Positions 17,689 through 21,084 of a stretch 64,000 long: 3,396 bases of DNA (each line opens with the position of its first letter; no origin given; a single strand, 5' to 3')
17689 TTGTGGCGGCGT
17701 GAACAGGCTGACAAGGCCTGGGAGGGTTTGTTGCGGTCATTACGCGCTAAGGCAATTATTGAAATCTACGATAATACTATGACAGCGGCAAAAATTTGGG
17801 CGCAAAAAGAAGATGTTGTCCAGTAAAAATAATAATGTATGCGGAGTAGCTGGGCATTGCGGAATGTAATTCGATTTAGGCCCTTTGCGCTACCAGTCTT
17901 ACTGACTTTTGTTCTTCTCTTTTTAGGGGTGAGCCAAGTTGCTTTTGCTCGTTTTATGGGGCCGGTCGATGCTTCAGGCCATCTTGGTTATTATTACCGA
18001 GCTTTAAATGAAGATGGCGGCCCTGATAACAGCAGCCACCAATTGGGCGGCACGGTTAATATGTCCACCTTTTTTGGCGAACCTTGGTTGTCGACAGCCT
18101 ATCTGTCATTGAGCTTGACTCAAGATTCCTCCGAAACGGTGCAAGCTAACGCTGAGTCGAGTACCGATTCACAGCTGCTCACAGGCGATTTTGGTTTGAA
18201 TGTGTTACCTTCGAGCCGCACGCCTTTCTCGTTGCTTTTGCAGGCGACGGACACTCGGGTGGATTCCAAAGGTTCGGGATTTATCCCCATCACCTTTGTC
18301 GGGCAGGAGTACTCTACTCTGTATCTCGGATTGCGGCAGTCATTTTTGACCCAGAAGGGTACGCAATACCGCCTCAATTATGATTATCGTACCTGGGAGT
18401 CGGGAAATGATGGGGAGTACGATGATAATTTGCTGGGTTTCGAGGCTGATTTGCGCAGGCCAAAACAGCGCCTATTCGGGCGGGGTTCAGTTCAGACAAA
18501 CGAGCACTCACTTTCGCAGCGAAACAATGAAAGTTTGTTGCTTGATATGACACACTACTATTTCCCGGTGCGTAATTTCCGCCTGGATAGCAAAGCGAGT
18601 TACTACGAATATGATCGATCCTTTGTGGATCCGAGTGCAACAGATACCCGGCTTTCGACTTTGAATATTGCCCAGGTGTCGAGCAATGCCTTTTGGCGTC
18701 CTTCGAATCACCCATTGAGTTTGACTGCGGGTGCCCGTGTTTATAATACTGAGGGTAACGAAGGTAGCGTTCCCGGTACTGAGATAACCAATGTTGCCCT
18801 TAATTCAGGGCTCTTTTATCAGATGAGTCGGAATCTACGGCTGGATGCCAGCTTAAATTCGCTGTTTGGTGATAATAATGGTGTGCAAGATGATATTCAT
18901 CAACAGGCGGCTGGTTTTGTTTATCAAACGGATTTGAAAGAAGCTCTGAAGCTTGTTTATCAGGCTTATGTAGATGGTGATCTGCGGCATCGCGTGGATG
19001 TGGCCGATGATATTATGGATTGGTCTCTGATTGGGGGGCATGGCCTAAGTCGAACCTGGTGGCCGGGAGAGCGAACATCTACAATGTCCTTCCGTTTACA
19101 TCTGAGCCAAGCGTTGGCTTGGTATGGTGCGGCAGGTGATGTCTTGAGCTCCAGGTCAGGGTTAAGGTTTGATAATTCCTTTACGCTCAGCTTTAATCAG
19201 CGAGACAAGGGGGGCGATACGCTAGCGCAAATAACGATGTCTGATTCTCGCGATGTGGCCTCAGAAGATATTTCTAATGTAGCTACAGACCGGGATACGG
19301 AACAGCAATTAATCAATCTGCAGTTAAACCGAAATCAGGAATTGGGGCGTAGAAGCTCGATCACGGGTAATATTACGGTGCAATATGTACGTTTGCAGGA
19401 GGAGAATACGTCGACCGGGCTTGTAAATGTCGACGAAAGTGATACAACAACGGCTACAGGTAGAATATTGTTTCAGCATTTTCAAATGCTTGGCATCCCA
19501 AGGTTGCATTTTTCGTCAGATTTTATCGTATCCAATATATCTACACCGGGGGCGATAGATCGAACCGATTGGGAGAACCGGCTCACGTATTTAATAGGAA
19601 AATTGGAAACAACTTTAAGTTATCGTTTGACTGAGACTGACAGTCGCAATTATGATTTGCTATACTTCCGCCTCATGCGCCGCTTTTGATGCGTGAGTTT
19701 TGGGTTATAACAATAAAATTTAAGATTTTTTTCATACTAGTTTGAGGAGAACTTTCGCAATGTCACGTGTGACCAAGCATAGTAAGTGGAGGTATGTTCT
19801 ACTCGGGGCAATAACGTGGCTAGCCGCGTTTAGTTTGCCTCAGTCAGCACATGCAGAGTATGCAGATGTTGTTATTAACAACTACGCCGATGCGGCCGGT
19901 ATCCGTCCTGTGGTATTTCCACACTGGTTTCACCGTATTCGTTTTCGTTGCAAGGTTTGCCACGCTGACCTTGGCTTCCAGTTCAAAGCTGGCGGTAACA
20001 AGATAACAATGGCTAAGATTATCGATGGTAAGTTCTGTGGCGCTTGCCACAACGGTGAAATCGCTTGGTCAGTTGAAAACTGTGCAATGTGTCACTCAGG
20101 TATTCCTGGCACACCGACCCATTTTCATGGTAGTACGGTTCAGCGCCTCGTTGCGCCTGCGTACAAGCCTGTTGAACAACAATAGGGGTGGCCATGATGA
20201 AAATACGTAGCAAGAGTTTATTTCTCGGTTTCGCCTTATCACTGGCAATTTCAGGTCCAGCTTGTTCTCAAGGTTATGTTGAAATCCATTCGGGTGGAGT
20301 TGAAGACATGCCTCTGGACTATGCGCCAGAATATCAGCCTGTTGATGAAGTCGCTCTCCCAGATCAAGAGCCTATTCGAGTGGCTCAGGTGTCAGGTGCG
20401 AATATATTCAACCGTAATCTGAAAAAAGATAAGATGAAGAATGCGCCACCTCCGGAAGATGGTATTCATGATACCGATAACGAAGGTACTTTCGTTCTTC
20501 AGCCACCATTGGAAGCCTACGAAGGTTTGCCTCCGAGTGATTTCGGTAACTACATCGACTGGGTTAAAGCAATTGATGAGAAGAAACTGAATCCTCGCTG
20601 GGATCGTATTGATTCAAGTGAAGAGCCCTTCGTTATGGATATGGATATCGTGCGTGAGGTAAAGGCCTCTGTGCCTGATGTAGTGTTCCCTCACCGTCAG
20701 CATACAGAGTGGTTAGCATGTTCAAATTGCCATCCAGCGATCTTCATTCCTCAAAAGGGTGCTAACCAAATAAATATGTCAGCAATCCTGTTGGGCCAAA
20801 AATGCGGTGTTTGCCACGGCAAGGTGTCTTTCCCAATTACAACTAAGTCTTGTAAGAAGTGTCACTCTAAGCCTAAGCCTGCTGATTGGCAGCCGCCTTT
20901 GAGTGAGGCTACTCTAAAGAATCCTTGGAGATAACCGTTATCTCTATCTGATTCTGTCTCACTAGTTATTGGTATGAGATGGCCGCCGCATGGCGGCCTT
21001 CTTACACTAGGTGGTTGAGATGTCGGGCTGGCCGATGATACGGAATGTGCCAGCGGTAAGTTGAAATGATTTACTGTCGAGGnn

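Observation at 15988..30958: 13-gene cytochrome / OM-barrel / cupredoxin / NHL operon with private haem-attachment genes: candidate undescribed trans-envelope electron conduit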

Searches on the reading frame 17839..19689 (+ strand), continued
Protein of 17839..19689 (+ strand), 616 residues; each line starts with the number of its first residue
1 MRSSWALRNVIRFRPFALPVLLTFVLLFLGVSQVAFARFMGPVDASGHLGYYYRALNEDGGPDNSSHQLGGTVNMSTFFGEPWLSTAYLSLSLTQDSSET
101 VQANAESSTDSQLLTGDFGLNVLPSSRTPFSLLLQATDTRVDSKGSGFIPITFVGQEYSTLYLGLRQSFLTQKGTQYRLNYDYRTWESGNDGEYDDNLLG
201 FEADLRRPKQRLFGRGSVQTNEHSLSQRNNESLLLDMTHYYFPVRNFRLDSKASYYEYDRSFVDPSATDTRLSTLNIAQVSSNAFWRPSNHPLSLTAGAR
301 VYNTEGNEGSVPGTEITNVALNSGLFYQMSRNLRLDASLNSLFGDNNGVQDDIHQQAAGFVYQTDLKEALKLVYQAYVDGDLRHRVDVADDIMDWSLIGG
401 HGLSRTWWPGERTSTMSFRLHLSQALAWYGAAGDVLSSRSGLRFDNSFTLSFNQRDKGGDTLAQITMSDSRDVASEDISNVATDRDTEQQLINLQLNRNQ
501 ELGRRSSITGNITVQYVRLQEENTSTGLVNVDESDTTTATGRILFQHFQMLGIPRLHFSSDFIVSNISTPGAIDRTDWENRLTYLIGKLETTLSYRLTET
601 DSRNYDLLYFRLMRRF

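Call 84: search_protein_families(library=pfam, proteins=[L008:4125-5012:+, L008:5026-5928:+], max_evalue=1)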
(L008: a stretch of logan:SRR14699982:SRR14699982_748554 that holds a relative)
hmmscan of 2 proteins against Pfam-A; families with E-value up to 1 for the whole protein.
L008:4125-5012:+ (296 aa): 0 families

L008:5026-5928:+ (301 aa): 2 families
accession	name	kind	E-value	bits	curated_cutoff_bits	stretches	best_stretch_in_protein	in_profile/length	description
PF18915.5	DUF5667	-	0.011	16.6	27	1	148-201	22-75/99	Domain of unknown function (DUF5667)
PF17243.7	POTRA_TamA_1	-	0.52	10.9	26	0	266-280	43-57/74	POTRA domain TamA domain 1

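Call 88: search_protein_families(library=ncbifam, proteins=[window:17857-19686:+], max_evalue=0.001)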
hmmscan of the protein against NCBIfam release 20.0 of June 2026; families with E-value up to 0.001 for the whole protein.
window:17857-19686:+ (610 aa): 0 families

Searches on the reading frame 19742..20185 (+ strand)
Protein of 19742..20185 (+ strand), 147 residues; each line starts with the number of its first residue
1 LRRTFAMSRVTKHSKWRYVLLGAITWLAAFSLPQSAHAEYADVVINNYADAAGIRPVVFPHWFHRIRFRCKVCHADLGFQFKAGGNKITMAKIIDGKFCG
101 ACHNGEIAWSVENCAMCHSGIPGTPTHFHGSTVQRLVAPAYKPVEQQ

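Call 4: search_protein_families(library=pfam, proteins=[window:19742-20185:+], max_evalue=0.01)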
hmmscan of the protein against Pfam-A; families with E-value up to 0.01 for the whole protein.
window:19742-20185:+ (147 aa): 2 families
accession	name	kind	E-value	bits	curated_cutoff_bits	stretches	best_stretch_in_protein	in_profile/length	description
PF14522.11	Cytochrome_C7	-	5.9e-16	58.5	24.8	1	57-119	1-67/67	Cytochrome c7 and related cytochrome c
PF02085.21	Cytochrom_CIII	-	0.0002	22.1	22.9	0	52-76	16-39/101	Class III cytochrome C family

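Call 88: search_protein_families(library=ncbifam, proteins=[window:19760-20182:+], max_evalue=0.001)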
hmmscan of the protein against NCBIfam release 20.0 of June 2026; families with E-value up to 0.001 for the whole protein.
window:19760-20182:+ (141 aa): 1 family
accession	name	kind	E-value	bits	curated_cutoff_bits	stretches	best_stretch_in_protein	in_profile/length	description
TIGR04257.1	nanowire_3heme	domain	2.4e-19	69.2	40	1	46-113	8-75/75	c(7)-type cytochrome triheme domain-containing protein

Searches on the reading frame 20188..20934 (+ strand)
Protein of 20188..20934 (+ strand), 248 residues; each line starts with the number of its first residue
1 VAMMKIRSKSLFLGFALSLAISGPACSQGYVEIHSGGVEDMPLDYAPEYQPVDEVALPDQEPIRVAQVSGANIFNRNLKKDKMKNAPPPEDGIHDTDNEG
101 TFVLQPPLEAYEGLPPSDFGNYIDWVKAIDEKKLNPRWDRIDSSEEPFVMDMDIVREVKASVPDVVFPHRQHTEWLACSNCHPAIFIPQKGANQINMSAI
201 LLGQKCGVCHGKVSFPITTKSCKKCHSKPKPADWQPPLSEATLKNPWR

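Call 4: search_protein_families(library=pfam, proteins=[window:20188-20934:+], max_evalue=0.01)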
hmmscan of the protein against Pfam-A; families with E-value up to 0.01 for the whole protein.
window:20188-20934:+ (248 aa): 4 families
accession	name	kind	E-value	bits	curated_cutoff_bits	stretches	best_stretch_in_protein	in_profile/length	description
PF14522.11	Cytochrome_C7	-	1.8e-11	44.1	24.8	1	165-227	1-67/67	Cytochrome c7 and related cytochrome c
PF02085.21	Cytochrom_CIII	-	1.5e-05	25.7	22.9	0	160-184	16-39/101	Class III cytochrome C family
PF14537.11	Cytochrom_c3_2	-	0.00024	22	25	0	203-230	6-37/79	Cytochrome c3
PF13435.11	Cytochrome_C554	-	0.0013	20.1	20.8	0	168-211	41-84/84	Cytochrome c554 and c-prime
